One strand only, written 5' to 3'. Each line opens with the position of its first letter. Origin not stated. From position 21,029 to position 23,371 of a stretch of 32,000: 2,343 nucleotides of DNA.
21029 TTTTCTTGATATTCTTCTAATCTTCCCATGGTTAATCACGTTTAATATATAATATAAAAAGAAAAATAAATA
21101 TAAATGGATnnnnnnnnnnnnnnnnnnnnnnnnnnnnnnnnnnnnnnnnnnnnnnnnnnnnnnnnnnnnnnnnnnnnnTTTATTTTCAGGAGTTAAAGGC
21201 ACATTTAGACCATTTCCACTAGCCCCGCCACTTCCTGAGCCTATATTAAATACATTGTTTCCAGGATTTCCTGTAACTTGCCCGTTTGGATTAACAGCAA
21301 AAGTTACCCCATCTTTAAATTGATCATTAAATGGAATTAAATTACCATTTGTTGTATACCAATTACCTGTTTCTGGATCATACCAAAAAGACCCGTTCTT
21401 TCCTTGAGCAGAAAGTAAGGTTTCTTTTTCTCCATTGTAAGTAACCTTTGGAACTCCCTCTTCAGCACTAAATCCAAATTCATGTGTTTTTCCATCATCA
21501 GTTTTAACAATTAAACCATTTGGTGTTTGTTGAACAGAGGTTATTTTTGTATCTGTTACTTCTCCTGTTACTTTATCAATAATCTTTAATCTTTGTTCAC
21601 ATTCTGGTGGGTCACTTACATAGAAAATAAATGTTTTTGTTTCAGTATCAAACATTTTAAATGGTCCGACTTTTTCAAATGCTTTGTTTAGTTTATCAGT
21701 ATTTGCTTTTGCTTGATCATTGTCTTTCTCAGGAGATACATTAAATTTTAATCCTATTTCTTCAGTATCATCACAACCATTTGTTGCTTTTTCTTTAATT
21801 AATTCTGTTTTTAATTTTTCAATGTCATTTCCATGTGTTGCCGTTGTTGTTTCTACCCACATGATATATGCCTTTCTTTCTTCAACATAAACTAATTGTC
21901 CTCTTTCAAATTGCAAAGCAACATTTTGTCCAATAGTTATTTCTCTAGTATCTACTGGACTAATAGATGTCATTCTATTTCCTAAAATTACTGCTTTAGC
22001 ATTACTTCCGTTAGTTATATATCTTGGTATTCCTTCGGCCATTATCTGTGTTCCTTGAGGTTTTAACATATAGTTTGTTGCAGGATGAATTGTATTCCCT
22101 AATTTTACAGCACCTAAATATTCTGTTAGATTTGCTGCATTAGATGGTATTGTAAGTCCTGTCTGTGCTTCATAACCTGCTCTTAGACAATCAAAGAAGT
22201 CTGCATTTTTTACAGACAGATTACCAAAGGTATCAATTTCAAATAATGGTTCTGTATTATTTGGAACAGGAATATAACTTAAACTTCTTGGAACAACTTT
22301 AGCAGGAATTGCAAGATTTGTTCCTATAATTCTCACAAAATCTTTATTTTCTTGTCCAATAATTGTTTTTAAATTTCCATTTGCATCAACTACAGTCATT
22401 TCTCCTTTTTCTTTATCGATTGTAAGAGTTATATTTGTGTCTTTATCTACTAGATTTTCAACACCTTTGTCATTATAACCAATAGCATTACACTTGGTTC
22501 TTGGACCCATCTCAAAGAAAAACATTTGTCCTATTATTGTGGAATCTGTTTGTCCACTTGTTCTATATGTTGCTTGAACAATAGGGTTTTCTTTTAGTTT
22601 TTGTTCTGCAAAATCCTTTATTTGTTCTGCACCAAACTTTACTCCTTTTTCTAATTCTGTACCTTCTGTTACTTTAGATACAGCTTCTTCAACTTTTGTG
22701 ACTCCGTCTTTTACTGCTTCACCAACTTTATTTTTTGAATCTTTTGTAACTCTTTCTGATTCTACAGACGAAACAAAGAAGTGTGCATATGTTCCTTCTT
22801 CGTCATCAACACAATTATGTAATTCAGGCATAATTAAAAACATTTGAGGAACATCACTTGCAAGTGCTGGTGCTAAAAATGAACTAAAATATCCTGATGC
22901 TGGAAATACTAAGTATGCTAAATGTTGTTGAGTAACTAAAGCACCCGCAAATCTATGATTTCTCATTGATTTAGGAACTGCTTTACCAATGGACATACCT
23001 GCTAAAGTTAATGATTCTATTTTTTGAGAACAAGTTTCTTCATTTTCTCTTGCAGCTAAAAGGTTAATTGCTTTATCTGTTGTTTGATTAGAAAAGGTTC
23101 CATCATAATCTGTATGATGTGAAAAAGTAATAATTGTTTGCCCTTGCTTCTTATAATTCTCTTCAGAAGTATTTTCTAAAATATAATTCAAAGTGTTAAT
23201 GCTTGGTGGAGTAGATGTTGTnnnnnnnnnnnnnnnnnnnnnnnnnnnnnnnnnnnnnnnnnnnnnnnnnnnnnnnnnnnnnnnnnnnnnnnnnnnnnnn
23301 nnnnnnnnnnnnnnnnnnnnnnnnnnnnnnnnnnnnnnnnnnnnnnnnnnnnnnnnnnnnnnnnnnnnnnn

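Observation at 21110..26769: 1707-aa orphan surface protein co-transcribed with a small 5-TM protein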

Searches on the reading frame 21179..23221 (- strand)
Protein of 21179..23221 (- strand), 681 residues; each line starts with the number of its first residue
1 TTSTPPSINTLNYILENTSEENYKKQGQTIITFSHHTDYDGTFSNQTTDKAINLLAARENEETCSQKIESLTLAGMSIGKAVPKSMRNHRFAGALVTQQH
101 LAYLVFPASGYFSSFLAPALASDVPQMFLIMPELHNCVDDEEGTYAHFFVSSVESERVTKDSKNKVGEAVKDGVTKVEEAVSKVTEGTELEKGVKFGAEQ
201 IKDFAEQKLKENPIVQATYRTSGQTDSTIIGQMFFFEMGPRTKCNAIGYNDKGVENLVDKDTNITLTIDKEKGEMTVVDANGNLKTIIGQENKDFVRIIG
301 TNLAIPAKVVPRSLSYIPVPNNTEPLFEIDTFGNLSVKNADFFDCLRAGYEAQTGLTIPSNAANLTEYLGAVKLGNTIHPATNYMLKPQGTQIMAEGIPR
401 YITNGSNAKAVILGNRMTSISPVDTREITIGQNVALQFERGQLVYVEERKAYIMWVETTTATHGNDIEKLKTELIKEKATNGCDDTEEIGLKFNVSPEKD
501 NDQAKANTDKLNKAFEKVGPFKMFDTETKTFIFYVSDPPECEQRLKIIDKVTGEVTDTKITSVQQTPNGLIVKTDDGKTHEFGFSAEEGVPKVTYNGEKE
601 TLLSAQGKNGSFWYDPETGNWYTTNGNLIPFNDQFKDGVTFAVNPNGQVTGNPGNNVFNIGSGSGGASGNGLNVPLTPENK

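Call 25: predict_structure(alignment_id=A2)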
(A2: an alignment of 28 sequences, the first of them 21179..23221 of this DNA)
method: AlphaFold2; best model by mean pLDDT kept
length: 681 residues; sequences in the alignment: 28
mean_pLDDT: 67.2   pTM: 0.55
mean pLDDT of the five models: 67.2, 66.0, 62.9, 61.5, 60.4
residues with pLDDT >= 90: 183; 70-90: 170; 50-70: 105; < 50: 223
segments of 3 or more residues with pLDDT < 50: 1-53, 99-121, 142-170, 184-186, 188-190, 207-252, 301-307, 631-681
pLDDT, mean of each block of 10 residues (from residue 1): 41 41 36 34 35 57 72 60 61 52 42 42 53 56 32 35 42 57 48 57 49 38 42 28 27 56 68 76 80 74 48 90 93 91 94 92 87 79 75 74 85 95 88 86 85 90 94 90 86 93 94 93 90 90 90 87 93 95 94 95 91 86 81 36 43 36 29 38 38
secondary structure, 60 per line:
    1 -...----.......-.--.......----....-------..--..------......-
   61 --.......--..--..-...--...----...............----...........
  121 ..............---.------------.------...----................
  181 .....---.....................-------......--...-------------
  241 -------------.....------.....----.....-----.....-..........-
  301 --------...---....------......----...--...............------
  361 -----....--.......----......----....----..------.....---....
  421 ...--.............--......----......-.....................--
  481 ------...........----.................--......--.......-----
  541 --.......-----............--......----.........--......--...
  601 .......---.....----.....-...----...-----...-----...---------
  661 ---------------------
elements in order (helices of 4 or more, strands of 3 or more residues): E2-4 E9-15 H20-26 E31-34 H54-59 H64-69 H91-105 H110-134 H165-185 H189-209 E217-222 E225-227 E254-258 E265-269 E274-278 E284-288 H290-299 E309-311 E315-318 E325-330 E335-337 H340-354 H366-369 E372-378 E383-388 E393-396 E409-413 E417-423 E426-438 E441-446 E451-456 E458-463 E467-478 E487-497 H502-518 E521-526 E529-535 E543-549 E555-566 E569-574 E579-587 E590-595 E598-607 E611-615 E620-624 E626-628 E641-643 E649-651

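Call 29: fold_search(model_id=the predicted structure, library=pdb)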
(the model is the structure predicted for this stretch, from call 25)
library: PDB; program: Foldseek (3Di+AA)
matches with E <= 10: 731; with E <= 0.001: 6
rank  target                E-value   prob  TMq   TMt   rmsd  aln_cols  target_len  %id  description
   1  8pjr                  2.8e-04  0.47  0.07  0.14  20.6       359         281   11  Crystal structure of the SAKe6AC-LB protein (released 2024-07-10)
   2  8pjy                  4.9e-04  0.60  0.08  0.15  19.7       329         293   10  Crystal structure of the computationally designed SAKe6EEref protein (released 2024-07-10)
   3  7on7_B                7.5e-04  0.44  0.07  0.15  19.5       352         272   11  Crystal structure of the computationally designed SAKe6BE-L2 protein (released 2022-12-14)
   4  7opu                  7.9e-04  0.47  0.07  0.15  19.9       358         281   11  Self-assembled crystal structure of the computationally designed SAKe6BE-3HH protein (released 2022-12-14)
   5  9l8q                  9.2e-04  0.33  0.07  0.14  19.7       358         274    9  Crystal Structures of Keap1-B4 complexes (released 2025-12-31)
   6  7xm2                  9.7e-04  0.30  0.07  0.13  19.9       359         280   10  Crystal structure of Keap1 Kelch domain (residues 322-609) in complex with NXPZ-2 (released 2022-07-06)
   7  7q58                  1.1e-03  0.35  0.07  0.14  18.3       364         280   12  Crystal structure of the SAKe6BR designer protein (released 2023-02-22)
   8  22gw_C                1.2e-03  0.47  0.07  0.15  19.4       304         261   11  Crystal structure of the CJ1041C protein from Campylobacter jejuni in the apo form in space group P2 (released 2026-04-01)
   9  6zew                  1.2e-03  0.33  0.07  0.14  21.2       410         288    9  Keap1 kelch domain bound to a small molecule fragment (released 2021-04-14)
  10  4xmb                  1.2e-03  0.30  0.07  0.13  18.4       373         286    9  Crystal structure of 2,2'-(naphthalene-1,4-diylbis(((4-methoxyphenyl)sulfonyl)azanediyl))diacetamide bound to human Keap (released 2015-09-30)
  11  9j7g_C                1.3e-03  0.30  0.07  0.14  20.1       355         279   10  Crystal strcuture of Keap1_compound_8 (released 2025-06-25)
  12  1zgk                  1.6e-03  0.33  0.07  0.14  20.0       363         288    9  1.35 angstrom structure of the Kelch domain of Keap1 (released 2005-10-04)
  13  8dvn_A                1.9e-03  0.54  0.11  0.12  18.4       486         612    9  Crystal structure of LRP6 E3E4 in complex with disulfide constrained peptide E3.10 (released 2023-03-29)
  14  7onc                  2.0e-03  0.35  0.07  0.15  20.6       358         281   12  Crystal structure of the computationally designed SAKe6BE protein (released 2022-12-14)
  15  9hwr                  2.1e-03  0.28  0.07  0.13  19.4       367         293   10  Crystal structure of the Keap1 Kelch domain in complex with the small molecule UCAB#827 at 1.40 Angstrom resolution (released 2025-09-03)
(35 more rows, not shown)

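Call 47: search_protein_representatives(alignment_id=A4)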
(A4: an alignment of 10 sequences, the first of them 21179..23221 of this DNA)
Query: 10 sequences, 677 profile positions. Proteins with E-value up to 0.001 (for the whole library): 202; up to 1e-10: 174; up to 1e-30: 103. The best 150 are listed.
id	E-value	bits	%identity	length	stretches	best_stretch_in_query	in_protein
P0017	0.0e+00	1060.6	-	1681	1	2-676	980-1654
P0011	0.0e+00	1054.7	-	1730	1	4-676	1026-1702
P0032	0.0e+00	1017.8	-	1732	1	2-676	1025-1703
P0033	4.3e-298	1006.7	-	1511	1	2-676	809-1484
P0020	1.2e-297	1005.2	-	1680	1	7-676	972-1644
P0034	3.4e-297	1003.7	-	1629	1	2-676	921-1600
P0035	7.3e-295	996.0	-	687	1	23-676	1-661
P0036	2.8e-185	633.8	-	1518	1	7-675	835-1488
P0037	7.4e-181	619.2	-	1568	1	5-676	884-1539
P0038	3.2e-176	603.9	-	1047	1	8-676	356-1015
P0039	2.7e-175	600.9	-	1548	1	5-676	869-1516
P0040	1.3e-173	595.3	-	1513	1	8-676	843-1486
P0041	1.2e-170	585.5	-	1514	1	4-676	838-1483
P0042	2.0e-170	584.8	-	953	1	8-676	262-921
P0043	2.5e-170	584.4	-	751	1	4-676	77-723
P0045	7.9e-164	563.0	-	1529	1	9-676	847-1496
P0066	2.3e-145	501.9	-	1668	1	10-660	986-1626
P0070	1.1e-144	499.7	-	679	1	8-676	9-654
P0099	3.4e-115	402.2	-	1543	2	9-674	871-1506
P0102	6.7e-109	381.4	-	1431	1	4-652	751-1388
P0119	5.4e-53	196.7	-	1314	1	11-676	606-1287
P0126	1.5e-35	139.0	-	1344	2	7-532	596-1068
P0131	8.0e-31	123.4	-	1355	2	21-672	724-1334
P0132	9.5e-29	116.6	-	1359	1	303-669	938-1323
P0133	2.5e-28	115.2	-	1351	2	553-672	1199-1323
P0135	2.7e-26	108.4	-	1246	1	19-652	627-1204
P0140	1.7e-24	102.5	-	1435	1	273-663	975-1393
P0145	8.5e-23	96.9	-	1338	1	305-675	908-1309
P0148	7.4e-22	93.8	-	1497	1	402-675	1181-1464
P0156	3.2e-19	85.1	-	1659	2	462-676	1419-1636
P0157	4.2e-19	84.7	-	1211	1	383-662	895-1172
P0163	1.6e-18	82.8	-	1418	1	301-675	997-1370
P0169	6.2e-18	80.8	-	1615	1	499-667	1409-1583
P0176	5.7e-16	74.3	-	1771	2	483-660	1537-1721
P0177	6.4e-16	74.2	-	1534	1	221-659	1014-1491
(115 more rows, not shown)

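Call 48: list_cluster_members(proteins=[P0036, P0045, P0066, P0099, P0102, P0119, P0131, P0140, P0156, P0176])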
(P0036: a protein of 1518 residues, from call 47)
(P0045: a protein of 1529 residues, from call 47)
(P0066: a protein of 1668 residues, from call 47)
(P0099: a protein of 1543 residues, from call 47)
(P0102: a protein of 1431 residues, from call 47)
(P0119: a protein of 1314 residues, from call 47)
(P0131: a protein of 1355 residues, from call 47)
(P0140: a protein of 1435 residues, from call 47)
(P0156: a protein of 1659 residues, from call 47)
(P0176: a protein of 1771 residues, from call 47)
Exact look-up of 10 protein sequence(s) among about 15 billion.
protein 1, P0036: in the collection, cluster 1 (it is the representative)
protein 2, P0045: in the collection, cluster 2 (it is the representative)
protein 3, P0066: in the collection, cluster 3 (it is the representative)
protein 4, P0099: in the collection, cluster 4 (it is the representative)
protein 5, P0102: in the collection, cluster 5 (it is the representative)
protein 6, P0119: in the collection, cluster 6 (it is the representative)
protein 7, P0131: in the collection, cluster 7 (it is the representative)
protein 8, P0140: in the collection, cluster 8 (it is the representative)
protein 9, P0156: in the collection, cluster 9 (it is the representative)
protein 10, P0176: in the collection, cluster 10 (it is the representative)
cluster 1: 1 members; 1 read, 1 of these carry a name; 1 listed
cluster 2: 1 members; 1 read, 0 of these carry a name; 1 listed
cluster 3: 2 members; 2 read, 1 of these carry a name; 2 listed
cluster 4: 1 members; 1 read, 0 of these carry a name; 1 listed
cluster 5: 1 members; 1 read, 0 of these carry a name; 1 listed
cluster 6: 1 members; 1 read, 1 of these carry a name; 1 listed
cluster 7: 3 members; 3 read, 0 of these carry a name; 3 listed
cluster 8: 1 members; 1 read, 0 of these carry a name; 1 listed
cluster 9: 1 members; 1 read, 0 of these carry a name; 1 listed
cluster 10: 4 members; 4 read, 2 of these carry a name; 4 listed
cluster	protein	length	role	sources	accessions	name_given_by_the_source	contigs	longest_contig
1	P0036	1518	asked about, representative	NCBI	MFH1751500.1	MAG: hypothetical protein ABH821_00995 [archaeon]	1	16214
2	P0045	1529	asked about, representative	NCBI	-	-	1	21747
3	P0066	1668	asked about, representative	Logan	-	-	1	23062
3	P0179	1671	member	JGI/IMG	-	hypothetical protein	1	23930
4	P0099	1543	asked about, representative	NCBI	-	-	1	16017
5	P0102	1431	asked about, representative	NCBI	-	-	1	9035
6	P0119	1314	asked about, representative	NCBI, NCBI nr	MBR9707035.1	MAG: hypothetical protein GOV15_01230 [Candidatus Diapherotrites archaeon] | hypothetical protein [Candidatus Diapherotrites archaeon]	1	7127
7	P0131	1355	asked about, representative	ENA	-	-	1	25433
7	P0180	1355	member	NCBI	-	-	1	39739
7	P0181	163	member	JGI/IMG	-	-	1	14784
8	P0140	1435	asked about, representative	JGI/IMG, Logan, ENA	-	-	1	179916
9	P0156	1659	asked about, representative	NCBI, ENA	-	-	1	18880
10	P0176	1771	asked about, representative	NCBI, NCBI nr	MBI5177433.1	hypothetical protein HY995_05100 [Candidatus Micrarchaeota archaeon] | hypothetical protein [Candidatus Micrarchaeota archaeon]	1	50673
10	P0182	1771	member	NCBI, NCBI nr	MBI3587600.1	hypothetical protein HY095_00200 [Candidatus Micrarchaeota archaeon] | hypothetical protein [Candidatus Micrarchaeota archaeon]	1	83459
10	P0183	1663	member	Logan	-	-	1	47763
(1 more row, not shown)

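Call 50: search_protein_families(library=pfam, proteins=[P0036, P0119, P0131, P0140, P0156, P0176], max_evalue=0.01)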
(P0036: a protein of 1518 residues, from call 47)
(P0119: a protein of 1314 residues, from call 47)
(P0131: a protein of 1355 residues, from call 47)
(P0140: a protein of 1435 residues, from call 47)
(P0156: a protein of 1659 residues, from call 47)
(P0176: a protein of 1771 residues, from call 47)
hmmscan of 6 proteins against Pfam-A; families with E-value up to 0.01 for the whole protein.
P0036 (1518 aa): 0 families

P0119 (1314 aa): 0 families

P0131 (1355 aa): 0 families

P0140 (1435 aa): 0 families

P0156 (1659 aa): 0 families

P0176 (1771 aa): 0 families

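Call 51: find_encoding_contigs(protein=P0176, flank=10000, max_places=1)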
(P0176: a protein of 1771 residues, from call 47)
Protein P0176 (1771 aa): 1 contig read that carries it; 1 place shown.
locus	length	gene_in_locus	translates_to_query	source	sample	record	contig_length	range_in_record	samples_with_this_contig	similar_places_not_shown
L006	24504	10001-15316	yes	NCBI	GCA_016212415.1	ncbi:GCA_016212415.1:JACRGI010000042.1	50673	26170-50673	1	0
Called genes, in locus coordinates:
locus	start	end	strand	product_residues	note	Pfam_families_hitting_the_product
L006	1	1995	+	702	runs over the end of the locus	PF00482:T2SSF (faint)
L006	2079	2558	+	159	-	-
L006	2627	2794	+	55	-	-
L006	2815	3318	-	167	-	PF11848:DUF3368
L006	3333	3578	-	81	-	PF03683:UPF0175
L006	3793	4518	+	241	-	-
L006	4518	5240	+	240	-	-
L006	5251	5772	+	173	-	-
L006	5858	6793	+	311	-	-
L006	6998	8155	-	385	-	-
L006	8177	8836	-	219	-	-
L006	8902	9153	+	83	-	-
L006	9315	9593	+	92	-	PF04014:MazE_antitoxin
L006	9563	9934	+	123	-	PF02452:PemK_toxin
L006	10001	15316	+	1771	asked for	-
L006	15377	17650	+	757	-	-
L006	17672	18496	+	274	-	-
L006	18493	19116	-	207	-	-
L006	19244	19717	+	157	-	-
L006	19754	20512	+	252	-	-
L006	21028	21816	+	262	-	PF02540:NAD_synthase, PF03054:tRNA_Me_trans (faint)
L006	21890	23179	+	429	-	PF13173:AAA_14, PF13635:DUF4143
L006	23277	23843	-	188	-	PF01467:CTP_transf_like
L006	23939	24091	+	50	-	-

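Call 58: search_solved_structures(query=A4, max_evalue=10)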
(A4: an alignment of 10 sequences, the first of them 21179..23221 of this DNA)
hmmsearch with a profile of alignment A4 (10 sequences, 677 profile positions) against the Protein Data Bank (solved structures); distinct sequences matched with E-value up to 10: 1.
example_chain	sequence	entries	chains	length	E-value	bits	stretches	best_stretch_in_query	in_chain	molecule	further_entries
2mra_A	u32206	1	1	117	0.38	12.1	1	134-220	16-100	De novo designed protein OR459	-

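Call 62: fold_search(model_id=the predicted structure, library=viral)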
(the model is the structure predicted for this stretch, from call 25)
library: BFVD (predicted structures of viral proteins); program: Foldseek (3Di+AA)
matches with E <= 10: 529; with E <= 0.001: 9
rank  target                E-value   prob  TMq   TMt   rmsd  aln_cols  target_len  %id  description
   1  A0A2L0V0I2            7.4e-05  0.25  0.07  0.04  26.6       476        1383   10  Autotransporter adhesin [Agrobacterium phage Atu_ph07]
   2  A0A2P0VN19            1.2e-04  0.41  0.07  0.06  27.8       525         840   10  WD40 repeat-containing protein [Tetraselmis virus 1]
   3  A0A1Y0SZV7            1.9e-04  0.44  0.07  0.07  22.6       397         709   10  Virion structural protein [Pseudomonas phage Noxifer]
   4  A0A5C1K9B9            4.1e-04  0.35  0.09  0.09  26.9       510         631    8  Uncharacterized protein [Pseudomonas phage vB_PaeM_PS119XW]
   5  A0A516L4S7            4.6e-04  0.38  0.07  0.08  22.6       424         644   10  (no name in the UniProt tables at hand)
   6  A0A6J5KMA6            5.6e-04  0.38  0.10  0.09  24.0       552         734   10  Uncharacterized protein [uncultured Caudovirales phage]
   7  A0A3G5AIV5            7.7e-04  0.33  0.09  0.09  31.0       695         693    9  TNF receptor-associated factor 6-like isoform X4 [Sylvanvirus sp.]
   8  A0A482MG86            9.4e-04  0.20  0.08  0.07  34.1       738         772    9  Sialidase domain-containing/CalX-like domain superfamily protein [Serratia phage Parlo]
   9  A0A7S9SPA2            9.9e-04  0.11  0.05  0.07  42.1       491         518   12  (no name in the UniProt tables at hand)
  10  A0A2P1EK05            1.0e-03  0.41  0.07  0.07  21.8       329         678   13  (no name in the UniProt tables at hand)
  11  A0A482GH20            1.3e-03  0.16  0.08  0.06  36.5       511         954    9  (no name in the UniProt tables at hand)
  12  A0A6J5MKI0            3.3e-03  0.15  0.07  0.10  22.0       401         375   11  DnaN DNA polymerase sliding clamp subunit (PCNA homolog) [uncultured Caudovirales phage]
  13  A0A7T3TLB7            3.3e-03  0.12  0.08  0.07  25.0       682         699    9  (no name in the UniProt tables at hand)
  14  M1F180                4.2e-03  0.28  0.08  0.13  22.9       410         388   12  DNA condensation protein [Cronobacter phage CR9]
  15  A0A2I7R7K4            6.4e-03  0.14  0.08  0.10  27.3       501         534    9  (no name in the UniProt tables at hand)
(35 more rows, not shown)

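Call 69: find_related_loci(query=A4, collection=genome_contigs, flank=10000)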
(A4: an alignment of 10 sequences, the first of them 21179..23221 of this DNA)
Query A4 (681 aa) in genome_contigs; peptide patterns used: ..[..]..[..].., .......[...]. (x = any residue, [..] = any of these).
109 stretches matched a pattern; 65 encode a relative of the query (tblastn E <= 1e-3); 64 distinct loci.
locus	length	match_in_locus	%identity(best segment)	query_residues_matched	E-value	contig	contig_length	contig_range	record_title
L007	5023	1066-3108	80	1-681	0e+0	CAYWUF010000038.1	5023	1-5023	MAG TPA_asm: uncultured archaeon isolate SRP192927_co2_630 genome assembly, contig: NODE_39620_length_5023_cov_8.514694,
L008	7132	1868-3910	67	1-680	0e+0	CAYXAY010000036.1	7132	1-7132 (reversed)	MAG TPA_asm: uncultured archaeon isolate SRP257756_co1_240 genome assembly, contig: NODE_9795_length_7132_cov_7.240215,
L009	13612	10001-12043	67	1-681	0e+0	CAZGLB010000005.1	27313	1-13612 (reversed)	MAG TPA_asm: uncultured archaeon isolate SRP263991_co7_50 genome assembly, contig: NODE_2465_length_27313_cov_190.145205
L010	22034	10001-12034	66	2-680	0e+0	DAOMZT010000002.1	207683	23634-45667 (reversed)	MAG TPA_asm: archaeon isolate AMR_MDS_3992 NODE_10_length_207683_cov_10.526726, whole genome shotgun sequence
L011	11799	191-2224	65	2-680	0e+0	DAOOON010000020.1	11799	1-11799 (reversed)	MAG TPA_asm: archaeon isolate AMR_MDS_2622 NODE_6746_length_11799_cov_15.521458, whole genome shotgun sequence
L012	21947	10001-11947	68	8-653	0e+0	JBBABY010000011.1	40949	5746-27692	MAG: archaeon isolate SO_2017_LW1_34 NODE_632_length_40949_cov_1.474058_LW64-88_2017, whole genome shotgun sequence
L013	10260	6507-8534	55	1-680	0e+0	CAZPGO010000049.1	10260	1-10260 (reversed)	MAG TPA_asm: uncultured archaeon isolate SRP067234_co1_315 genome assembly, contig: k99_229772, whole genome shotgun seq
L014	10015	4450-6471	49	5-678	0e+0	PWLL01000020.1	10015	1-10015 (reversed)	MAG: Candidatus Iainarchaeum archaeon isolate CSSed10_239 CS-Sed10-C17965, whole genome shotgun sequence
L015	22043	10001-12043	51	3-679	0e+0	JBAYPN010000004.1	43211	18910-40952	MAG: archaeon isolate SO_2016_LW2_139 scaffold01392_LW138R_2016, whole genome shotgun sequence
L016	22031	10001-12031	49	4-679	0e+0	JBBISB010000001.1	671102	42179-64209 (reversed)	MAG: Candidatus Iainarchaeum archaeon isolate FAS170219_bin_363 NODE_1_length_671102_cov_21.388244, whole genome shotgun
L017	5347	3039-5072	49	3-679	0e+0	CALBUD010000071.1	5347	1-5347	MAG TPA_asm: Candidatus Diapherotrites archaeon isolate SRR7299214_bin.7_CONCOCT_v1.1_MAG genome assembly, contig: ERZ78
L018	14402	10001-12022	49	7-679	0e+0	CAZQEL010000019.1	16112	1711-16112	MAG TPA_asm: uncultured archaeon isolate SRP191223_co1_16 genome assembly, contig: NODE_3645_length_16112_cov_6.442299,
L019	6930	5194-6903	51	3-571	0e+0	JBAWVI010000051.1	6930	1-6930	MAG: archaeon isolate ELA007 MAG007_51, whole genome shotgun sequence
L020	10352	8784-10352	54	1-528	2e-180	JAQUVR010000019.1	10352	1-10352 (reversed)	MAG: Candidatus ainarchaeum sp. isolate STD2_171 NODE_25476_length_10352_cov_4.275795_Sandtown_D2, whole genome shotgun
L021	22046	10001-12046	47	3-680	0e+0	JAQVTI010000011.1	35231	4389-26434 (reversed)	MAG: Candidatus ainarchaeum sp. isolate STF1_294 NODE_2491_length_35231_cov_4.999487_Sandtown_F1, whole genome shotgun s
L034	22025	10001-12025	32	12-679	3e-87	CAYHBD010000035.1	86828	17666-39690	MAG TPA_asm: uncultured archaeon isolate ERP119294_co2_134 genome assembly, contig: k141_3616506, whole genome shotgun s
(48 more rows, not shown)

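Call 70: find_encoding_contigs(protein=P0070, flank=6000, max_places=2)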
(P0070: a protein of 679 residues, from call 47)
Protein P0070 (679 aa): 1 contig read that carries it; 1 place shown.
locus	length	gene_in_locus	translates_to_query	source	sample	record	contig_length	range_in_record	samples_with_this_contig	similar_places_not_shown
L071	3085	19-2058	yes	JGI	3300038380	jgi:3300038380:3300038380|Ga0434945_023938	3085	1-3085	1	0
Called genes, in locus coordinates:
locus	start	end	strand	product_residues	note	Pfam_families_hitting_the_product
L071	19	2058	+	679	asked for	-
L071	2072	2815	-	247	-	PF09754:PAC2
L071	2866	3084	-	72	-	?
